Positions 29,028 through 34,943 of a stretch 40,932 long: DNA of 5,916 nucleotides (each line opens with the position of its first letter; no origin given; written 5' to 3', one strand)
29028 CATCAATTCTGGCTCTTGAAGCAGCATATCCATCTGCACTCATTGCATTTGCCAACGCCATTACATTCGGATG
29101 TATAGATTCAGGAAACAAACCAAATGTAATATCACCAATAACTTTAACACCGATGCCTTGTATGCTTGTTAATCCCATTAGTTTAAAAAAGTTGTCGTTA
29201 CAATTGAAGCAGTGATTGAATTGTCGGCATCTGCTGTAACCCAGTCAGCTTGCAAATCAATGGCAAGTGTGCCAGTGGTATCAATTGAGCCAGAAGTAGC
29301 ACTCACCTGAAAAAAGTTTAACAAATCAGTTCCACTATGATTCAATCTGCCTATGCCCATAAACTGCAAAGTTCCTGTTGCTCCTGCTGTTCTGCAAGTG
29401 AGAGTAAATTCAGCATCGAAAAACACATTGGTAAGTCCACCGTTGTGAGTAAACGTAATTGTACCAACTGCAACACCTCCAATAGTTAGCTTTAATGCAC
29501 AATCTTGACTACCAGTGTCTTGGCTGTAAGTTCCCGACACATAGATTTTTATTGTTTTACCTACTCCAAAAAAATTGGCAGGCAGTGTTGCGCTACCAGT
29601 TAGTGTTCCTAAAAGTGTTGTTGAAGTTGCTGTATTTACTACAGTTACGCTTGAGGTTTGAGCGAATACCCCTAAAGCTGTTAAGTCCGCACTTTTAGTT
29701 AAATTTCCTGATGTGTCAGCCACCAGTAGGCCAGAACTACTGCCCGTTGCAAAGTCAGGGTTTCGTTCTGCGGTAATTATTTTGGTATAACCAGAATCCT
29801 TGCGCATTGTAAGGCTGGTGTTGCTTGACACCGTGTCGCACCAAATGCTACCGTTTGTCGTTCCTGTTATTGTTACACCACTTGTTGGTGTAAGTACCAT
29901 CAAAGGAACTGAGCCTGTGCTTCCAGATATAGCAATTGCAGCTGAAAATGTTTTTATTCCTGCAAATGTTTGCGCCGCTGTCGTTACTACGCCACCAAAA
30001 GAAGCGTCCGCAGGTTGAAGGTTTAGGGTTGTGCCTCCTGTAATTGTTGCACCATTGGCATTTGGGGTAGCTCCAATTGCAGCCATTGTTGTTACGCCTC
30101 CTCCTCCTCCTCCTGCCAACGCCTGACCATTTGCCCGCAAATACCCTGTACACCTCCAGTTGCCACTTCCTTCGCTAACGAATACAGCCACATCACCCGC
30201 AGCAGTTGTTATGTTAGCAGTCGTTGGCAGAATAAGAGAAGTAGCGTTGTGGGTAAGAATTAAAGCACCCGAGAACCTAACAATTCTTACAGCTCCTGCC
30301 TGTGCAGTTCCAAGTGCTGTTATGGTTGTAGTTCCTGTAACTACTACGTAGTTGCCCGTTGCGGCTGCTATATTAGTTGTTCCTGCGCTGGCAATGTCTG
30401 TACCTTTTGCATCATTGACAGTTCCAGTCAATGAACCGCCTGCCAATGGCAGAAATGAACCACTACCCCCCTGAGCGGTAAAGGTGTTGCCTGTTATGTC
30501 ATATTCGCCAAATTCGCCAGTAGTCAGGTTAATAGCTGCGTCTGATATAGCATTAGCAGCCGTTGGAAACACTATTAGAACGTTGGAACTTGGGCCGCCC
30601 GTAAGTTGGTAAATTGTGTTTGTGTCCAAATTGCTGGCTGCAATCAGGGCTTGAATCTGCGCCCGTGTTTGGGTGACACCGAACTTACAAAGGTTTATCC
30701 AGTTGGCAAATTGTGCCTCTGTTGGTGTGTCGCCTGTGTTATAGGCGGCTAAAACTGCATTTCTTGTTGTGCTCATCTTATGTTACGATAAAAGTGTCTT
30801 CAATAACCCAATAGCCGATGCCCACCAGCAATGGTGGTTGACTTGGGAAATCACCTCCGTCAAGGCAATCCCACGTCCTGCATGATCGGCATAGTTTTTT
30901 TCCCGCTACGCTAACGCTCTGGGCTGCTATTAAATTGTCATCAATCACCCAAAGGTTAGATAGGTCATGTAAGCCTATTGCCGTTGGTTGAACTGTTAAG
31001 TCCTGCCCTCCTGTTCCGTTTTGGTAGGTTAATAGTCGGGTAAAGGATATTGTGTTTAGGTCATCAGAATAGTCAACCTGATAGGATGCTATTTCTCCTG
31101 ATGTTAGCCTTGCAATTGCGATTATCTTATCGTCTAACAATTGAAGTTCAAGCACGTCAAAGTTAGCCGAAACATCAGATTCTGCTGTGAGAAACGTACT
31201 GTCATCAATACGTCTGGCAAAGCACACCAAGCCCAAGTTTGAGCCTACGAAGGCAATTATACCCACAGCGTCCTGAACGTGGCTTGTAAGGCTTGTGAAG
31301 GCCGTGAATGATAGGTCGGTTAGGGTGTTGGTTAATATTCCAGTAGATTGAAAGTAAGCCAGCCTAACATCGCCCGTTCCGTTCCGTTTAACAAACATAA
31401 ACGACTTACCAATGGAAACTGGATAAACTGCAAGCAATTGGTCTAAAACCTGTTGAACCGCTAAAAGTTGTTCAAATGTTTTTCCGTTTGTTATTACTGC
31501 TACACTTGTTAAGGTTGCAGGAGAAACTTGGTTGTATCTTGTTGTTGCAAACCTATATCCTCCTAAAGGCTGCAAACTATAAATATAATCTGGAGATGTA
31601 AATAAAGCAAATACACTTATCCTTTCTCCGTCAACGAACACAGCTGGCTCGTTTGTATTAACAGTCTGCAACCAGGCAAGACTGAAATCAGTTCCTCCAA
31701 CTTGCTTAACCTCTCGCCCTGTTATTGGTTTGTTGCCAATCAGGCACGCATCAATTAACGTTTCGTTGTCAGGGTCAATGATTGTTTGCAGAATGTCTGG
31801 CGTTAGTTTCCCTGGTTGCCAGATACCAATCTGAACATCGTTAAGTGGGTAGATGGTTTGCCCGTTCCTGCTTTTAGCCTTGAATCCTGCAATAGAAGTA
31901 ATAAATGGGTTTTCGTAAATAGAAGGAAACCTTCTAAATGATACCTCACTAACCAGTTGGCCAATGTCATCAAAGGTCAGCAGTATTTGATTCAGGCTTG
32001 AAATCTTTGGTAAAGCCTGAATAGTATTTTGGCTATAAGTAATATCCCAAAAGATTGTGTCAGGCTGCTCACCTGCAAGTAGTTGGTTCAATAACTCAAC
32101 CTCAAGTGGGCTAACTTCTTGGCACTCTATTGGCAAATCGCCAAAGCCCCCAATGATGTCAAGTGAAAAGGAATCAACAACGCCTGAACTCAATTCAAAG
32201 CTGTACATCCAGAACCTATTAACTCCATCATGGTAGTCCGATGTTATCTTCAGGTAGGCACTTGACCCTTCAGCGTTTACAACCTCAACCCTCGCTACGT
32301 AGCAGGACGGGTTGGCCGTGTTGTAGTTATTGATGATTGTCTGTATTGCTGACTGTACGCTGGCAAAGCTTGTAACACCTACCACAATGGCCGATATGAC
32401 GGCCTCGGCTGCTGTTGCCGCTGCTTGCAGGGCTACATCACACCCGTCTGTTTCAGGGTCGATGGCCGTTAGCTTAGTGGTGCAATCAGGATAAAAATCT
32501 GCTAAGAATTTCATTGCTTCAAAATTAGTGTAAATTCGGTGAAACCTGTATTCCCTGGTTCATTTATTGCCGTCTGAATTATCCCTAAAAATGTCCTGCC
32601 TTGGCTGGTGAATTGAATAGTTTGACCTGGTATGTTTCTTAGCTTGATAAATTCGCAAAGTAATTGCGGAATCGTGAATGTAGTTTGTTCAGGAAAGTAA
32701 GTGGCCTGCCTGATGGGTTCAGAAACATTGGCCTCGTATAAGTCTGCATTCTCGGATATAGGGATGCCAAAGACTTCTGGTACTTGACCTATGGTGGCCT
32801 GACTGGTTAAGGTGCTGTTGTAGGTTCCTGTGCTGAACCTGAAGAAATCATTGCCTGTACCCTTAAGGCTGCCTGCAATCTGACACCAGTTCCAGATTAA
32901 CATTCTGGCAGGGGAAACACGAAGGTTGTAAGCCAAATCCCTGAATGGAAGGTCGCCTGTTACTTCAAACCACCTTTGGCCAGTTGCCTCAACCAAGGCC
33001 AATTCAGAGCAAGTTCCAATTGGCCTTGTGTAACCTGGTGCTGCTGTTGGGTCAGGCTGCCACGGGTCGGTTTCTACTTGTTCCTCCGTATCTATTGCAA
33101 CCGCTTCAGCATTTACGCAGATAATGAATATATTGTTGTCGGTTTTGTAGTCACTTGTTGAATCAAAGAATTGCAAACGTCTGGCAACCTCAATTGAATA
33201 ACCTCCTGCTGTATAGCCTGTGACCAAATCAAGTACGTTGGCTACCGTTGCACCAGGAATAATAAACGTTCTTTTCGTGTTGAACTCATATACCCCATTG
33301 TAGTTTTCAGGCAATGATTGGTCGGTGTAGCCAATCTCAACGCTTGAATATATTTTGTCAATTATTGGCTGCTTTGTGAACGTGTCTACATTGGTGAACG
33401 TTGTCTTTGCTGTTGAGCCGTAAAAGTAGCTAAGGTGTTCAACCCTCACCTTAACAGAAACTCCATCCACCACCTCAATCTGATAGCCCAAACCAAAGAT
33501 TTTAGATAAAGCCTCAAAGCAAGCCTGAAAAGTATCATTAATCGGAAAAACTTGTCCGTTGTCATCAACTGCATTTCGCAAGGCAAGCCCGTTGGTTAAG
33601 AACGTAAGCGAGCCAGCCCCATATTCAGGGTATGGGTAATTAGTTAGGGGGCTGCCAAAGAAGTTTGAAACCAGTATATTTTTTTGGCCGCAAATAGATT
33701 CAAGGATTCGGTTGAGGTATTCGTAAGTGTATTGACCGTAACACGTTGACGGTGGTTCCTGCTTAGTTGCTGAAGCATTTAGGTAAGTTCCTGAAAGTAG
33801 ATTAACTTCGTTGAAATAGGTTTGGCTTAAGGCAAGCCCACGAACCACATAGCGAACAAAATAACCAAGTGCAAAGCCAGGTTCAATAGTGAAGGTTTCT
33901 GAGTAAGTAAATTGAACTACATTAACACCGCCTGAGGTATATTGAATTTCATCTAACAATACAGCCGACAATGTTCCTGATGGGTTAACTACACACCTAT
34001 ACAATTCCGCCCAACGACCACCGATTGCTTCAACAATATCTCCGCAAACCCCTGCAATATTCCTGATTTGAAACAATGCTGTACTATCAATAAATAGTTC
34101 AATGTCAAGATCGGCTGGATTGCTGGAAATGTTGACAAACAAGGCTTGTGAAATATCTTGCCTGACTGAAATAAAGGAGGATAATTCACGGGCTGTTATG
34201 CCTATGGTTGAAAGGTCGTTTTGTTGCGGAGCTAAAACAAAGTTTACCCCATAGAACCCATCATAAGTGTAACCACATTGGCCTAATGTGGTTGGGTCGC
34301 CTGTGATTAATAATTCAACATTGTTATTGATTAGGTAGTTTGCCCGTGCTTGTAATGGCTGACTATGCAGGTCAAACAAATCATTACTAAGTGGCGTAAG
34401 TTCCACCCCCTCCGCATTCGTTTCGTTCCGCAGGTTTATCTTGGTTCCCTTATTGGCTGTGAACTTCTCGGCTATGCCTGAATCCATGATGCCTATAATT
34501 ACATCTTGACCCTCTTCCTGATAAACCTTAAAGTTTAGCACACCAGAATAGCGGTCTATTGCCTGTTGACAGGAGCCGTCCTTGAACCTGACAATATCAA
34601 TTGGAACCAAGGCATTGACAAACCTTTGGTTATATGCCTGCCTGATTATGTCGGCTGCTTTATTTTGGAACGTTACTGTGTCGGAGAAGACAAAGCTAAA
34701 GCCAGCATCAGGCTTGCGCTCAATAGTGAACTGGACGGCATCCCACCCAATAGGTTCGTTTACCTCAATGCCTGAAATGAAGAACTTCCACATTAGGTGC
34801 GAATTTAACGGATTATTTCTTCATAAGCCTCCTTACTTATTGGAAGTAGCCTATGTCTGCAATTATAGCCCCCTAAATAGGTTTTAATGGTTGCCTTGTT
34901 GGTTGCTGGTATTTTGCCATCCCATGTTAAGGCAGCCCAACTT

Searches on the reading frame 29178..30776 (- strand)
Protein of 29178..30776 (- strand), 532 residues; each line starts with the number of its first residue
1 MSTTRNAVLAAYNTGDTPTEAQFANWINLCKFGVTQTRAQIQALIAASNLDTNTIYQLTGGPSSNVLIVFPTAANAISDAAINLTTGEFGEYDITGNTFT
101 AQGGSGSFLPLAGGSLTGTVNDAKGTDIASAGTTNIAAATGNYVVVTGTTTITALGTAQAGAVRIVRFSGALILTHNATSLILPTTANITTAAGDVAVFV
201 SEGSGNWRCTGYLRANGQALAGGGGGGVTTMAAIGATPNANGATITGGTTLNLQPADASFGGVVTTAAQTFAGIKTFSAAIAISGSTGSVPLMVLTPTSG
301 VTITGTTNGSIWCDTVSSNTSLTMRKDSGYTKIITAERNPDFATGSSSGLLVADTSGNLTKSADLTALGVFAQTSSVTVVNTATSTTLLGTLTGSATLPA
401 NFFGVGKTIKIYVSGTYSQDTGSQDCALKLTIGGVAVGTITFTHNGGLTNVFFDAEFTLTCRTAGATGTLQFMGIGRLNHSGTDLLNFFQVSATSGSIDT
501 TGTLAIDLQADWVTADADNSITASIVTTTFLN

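Call 9: search_protein_families(library=phrogs, proteins=[window:29178-30776:-], max_evalue=0.001)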
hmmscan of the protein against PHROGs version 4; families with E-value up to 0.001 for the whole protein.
window:29178-30776:- (532 aa): 0 families

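Call 25: search_protein_families(library=pfam, proteins=[window:29178-30776:-], max_evalue=0.01)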
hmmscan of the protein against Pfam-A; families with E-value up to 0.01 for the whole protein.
window:29178-30776:- (532 aa): 0 families

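Call 91: search_dna_similar(collection=phages, mode=protein, query=window:29178-30776:-, max_rows=10, max_evalue=0.001)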
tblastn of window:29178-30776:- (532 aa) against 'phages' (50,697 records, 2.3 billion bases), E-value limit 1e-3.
Records with a match: 11; places in all: 11; records where one place covers at least 80% of the query: 0.
Best place of each record, by identity: 60-80% 8; <60% 3.
By first word of the organism name: Rhizobium 9; uncultured 1; EBPR 1.
By host as written in the record: - 2; Rhizobium phaseoli N3_19 1; Rhizobium phaseoli INC1-2 1; Rhizobium phaseoli I1_23 1; Rhizobium phaseoli N3_2 1; Rhizobium etli N741 1; Rhizobium etli sv. phaseoli N561 1; Rhizobium etli N6212 1; and 2 more.
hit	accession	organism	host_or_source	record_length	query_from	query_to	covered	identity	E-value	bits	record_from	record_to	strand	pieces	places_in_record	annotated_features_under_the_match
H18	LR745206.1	uncultured phage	metagenomic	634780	399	532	25%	30.4%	5e-4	49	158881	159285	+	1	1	record has no annotation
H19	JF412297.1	EBPR siphovirus 2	-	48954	164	214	10%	74.5%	2e-14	83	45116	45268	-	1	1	gp74: hypothetical protein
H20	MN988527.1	Rhizobium phage RHph_N3_19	Rhizobium phaseoli N3_19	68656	164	214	10%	68.6%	3e-10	69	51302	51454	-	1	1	putative phage tail fiber protein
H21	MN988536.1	Rhizobium phage RHph_N65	Rhizobium phaseoli INC1-2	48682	163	214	10%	65.4%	5e-10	69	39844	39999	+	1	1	hypothetical protein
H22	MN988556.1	Rhizobium phage RHph_I1_23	Rhizobium phaseoli I1_23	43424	164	214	10%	66.7%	2e-9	67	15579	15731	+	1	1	hypothetical protein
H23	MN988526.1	Rhizobium phage RHph_N3_2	Rhizobium phaseoli N3_2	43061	164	214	10%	64.7%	7e-9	65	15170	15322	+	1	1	hypothetical protein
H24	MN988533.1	Rhizobium phage RHph_N2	Rhizobium etli N741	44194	164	214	10%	62.7%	2e-8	63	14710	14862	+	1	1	hypothetical protein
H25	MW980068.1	Rhizobium phage RHEph18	Rhizobium etli sv. phaseoli N561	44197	164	214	10%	62.7%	2e-8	63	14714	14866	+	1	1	hypothetical protein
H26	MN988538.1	Rhizobium phage RHph_Y25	Rhizobium etli N6212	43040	164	214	10%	62.7%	2e-8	63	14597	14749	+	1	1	hypothetical protein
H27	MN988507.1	Rhizobium phage RHph_N3_13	Rhizobium phaseoli N3_13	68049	164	214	10%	58.8%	1e-6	58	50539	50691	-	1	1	putative phage tail fiber protein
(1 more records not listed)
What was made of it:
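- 27524..30776 (-): Upstream genes of the same operon: a tail fibre (29178-30776) with a conserved N-terminus and variable C-terminus, then three small ORFs (28324-29178, 27951-28322, 27524-28015). The fibre shares a segment with annotated Rhizobium phage tail-fibre proteins (call 91).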

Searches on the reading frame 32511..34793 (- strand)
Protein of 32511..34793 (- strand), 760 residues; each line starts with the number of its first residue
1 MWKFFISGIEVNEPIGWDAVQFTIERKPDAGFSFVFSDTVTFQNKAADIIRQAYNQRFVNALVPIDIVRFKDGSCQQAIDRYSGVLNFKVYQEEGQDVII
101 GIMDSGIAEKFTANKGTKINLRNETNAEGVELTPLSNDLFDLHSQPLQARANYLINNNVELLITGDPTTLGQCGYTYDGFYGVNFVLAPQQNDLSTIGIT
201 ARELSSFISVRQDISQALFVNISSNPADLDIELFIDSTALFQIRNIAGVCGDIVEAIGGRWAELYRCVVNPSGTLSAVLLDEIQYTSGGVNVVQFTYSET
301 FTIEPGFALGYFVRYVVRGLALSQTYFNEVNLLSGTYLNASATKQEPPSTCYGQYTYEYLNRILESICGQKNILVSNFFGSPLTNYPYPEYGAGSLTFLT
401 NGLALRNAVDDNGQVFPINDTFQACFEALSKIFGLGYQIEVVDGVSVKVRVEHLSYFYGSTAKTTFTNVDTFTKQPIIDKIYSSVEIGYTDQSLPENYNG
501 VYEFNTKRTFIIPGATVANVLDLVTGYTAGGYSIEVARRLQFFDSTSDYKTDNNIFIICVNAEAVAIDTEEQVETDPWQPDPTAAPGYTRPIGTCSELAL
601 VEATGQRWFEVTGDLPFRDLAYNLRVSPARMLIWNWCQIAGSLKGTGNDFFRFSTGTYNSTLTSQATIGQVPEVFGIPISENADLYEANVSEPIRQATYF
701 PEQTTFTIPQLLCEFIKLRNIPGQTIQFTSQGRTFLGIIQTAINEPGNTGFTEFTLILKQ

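Call 9: search_protein_families(library=phrogs, proteins=[window:32511-34793:-], max_evalue=0.001)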
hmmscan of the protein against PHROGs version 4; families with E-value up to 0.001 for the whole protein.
window:32511-34793:- (760 aa): 2 families
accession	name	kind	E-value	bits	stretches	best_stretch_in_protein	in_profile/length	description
phrog_15220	-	head and packaging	5.2e-54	184.7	2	340-706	370-696/759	virion structural protein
phrog_22157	-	unknown function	2.1e-12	47.2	1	432-561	369-492/635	-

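Call 25: search_protein_families(library=pfam, proteins=[window:32511-34793:-], max_evalue=0.01)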
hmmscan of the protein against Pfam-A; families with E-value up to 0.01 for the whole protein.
window:32511-34793:- (760 aa): 0 families

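Call 71: search_dna_similar(collection=phages, mode=protein, query=window:32511-34793:-, max_rows=12)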
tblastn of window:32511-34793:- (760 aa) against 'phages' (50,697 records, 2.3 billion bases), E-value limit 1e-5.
Records with a match: 2; places in all: 2; records where one place covers at least 80% of the query: 0.
Best place of each record, by identity: <60% 2.
By first word of the organism name: Rhodobacteraceae 1; Leeuwenhoekiella 1.
By host as written in the record: - 1; Leeuwenhoekiella aequorea Arc30 1.
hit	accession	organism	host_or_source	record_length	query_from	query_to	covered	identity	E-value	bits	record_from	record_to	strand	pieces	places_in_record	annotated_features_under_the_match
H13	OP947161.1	Rhodobacteraceae phage LS06-2018-MD05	-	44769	9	560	73%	22.0%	9e-11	72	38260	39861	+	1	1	virion structural protein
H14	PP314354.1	Leeuwenhoekiella phage vB_LaeS_Arctus_1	Leeuwenhoekiella aequorea Arc30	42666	398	558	21%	27.5%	2e-6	58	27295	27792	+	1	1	virion structural protein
